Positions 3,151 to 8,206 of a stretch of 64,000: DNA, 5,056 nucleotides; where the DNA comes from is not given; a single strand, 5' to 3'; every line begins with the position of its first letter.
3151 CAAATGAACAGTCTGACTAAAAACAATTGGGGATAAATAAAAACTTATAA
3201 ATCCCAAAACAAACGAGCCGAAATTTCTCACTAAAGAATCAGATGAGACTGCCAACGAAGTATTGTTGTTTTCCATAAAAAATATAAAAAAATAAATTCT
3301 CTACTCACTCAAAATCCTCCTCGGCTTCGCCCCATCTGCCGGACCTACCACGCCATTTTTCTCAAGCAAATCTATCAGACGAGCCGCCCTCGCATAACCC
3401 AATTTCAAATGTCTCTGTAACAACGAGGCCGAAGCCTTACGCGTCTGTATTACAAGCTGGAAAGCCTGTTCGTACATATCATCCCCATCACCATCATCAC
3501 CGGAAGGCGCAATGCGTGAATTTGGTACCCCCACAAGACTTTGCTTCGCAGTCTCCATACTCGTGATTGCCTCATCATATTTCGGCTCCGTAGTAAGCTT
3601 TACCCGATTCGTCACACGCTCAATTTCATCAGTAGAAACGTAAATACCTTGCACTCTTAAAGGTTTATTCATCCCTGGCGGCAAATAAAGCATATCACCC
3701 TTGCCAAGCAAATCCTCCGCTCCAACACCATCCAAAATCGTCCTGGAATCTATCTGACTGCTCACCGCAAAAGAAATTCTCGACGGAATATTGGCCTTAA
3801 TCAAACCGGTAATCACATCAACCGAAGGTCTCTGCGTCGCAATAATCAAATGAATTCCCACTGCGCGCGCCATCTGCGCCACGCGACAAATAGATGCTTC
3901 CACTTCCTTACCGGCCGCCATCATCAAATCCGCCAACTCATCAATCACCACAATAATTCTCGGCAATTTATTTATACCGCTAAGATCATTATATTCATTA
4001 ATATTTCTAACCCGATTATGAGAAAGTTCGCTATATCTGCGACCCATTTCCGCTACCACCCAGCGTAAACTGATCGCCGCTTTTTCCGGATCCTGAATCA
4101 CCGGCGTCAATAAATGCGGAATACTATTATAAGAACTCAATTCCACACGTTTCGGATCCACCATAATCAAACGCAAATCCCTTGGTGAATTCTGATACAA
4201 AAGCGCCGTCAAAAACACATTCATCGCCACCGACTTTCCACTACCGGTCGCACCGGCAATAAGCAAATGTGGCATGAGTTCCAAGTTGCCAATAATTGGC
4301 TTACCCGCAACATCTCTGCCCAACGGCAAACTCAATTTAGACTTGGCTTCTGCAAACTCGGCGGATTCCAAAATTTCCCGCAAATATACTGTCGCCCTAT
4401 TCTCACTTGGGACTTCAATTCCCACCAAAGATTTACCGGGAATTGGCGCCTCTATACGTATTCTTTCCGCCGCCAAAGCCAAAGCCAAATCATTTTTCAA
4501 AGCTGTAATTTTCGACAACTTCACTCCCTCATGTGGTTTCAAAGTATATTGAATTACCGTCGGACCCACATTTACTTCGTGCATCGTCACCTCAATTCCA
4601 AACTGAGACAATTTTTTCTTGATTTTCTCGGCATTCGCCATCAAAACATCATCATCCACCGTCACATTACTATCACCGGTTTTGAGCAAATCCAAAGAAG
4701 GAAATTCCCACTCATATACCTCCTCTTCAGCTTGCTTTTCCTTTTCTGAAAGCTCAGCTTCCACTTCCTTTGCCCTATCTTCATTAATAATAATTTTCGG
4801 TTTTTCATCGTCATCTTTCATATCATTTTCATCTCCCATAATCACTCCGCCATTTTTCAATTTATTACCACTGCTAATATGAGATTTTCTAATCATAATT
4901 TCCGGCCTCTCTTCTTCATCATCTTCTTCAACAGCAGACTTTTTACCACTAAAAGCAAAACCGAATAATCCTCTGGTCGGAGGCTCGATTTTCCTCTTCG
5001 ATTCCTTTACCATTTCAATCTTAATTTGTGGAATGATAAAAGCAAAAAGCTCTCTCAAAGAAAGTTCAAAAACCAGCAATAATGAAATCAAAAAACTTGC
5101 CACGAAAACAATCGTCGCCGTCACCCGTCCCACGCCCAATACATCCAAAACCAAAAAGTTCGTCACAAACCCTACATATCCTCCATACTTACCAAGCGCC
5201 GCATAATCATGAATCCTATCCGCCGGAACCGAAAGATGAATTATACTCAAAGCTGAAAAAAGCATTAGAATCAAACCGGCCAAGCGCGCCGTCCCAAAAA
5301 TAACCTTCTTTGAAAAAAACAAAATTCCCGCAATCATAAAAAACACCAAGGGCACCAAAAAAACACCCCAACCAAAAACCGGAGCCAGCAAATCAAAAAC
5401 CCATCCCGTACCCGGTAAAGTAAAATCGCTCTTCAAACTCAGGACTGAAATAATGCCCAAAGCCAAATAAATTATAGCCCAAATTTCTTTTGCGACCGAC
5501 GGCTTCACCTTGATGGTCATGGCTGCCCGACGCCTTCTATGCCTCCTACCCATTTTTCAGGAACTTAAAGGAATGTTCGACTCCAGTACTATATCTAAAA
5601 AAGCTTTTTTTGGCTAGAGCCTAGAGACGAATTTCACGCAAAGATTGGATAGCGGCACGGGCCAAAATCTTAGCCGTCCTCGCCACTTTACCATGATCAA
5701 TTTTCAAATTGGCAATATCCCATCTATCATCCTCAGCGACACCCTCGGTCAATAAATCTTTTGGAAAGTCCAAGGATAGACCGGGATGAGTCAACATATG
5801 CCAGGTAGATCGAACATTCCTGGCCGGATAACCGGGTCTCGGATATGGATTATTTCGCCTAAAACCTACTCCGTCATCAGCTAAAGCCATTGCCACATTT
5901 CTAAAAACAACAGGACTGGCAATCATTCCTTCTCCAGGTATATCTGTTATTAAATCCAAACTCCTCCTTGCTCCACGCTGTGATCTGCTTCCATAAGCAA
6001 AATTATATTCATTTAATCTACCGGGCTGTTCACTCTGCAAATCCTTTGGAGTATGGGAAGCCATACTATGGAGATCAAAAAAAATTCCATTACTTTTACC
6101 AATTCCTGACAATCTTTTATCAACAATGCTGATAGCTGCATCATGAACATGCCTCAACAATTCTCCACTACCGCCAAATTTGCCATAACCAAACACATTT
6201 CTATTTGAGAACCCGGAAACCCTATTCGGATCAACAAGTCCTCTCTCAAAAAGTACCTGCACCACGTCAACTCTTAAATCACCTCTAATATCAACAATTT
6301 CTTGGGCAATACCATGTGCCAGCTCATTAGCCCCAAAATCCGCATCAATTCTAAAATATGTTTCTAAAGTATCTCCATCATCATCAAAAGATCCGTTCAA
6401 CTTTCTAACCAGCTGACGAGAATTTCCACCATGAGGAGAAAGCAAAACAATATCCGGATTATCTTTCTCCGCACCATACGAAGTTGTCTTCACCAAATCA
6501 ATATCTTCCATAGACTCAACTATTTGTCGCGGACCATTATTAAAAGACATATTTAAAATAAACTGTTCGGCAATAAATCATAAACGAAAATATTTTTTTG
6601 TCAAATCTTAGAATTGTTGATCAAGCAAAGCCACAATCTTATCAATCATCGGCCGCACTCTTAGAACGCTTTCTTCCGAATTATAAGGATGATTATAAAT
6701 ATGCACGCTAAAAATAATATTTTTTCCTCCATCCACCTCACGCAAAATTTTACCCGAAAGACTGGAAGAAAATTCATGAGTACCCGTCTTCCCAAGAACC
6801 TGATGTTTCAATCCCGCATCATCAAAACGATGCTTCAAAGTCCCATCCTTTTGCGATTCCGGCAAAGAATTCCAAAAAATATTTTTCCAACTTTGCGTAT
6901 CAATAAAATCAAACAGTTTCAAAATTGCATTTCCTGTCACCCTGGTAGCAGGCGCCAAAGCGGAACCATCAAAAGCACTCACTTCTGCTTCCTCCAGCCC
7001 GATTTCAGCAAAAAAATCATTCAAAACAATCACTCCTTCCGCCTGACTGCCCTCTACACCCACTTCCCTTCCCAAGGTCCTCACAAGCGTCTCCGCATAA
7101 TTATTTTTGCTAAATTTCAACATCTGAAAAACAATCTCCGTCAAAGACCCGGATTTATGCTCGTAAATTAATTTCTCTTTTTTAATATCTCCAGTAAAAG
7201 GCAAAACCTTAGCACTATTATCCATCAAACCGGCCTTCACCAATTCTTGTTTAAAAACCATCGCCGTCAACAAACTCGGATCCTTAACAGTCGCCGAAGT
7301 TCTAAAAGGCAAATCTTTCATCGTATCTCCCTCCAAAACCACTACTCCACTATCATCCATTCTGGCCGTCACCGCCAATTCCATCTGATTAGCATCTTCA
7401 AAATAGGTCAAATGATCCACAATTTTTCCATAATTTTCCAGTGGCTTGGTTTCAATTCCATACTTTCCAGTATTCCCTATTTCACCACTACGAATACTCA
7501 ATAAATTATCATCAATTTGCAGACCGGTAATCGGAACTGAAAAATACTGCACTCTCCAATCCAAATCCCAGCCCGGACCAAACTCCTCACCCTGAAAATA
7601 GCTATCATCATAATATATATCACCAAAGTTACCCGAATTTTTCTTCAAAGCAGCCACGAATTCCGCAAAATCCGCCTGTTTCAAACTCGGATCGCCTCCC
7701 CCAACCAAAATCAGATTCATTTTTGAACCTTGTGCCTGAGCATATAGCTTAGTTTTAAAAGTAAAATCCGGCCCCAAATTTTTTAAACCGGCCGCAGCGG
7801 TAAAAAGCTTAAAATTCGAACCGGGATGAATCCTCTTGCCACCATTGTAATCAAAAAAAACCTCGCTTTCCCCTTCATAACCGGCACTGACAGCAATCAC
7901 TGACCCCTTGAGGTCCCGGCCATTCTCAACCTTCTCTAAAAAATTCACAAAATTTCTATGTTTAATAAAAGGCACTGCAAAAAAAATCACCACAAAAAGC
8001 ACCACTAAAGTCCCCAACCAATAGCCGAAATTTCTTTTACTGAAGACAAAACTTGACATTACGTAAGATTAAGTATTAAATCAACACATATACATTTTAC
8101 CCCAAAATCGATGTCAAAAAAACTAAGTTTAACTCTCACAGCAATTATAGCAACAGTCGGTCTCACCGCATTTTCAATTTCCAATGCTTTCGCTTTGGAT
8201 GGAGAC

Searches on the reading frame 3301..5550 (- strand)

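Call 64: search_protein_families(library=pfam, proteins=[window:3301-5550:-], max_evalue=0.00001)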
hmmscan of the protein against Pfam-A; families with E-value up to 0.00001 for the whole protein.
window:3301-5550:- (749 aa): 4 families
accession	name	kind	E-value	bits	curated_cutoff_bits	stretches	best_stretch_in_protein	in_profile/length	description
PF01580.24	FtsK_SpoIIIE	-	6.2e-60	202.8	24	1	390-577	2-221/221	FtsK/SpoIIIE family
PF17854.6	FtsK_alpha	-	2.8e-31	108.1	22.9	1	283-382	1-101/101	FtsK alpha domain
PF09397.16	FtsK_gamma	-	1.5e-26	92.3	30.6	1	688-747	2-61/63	Ftsk gamma domain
PF13491.11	FtsK_4TM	-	7.4e-08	32.7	23.1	1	50-169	53-167/171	4TM region of DNA translocase FtsK/SpoIIIE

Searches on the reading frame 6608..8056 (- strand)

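Call 64: search_protein_families(library=pfam, proteins=[window:6608-8056:-], max_evalue=0.00001)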
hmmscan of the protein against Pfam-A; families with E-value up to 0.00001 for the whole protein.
window:6608-8056:- (482 aa): 1 family
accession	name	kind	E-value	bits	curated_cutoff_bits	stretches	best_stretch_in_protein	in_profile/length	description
PF02113.21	Peptidase_S13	-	1.6e-65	222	22.8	1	47-463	12-429/444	D-Ala-D-Ala carboxypeptidase 3 (S13) family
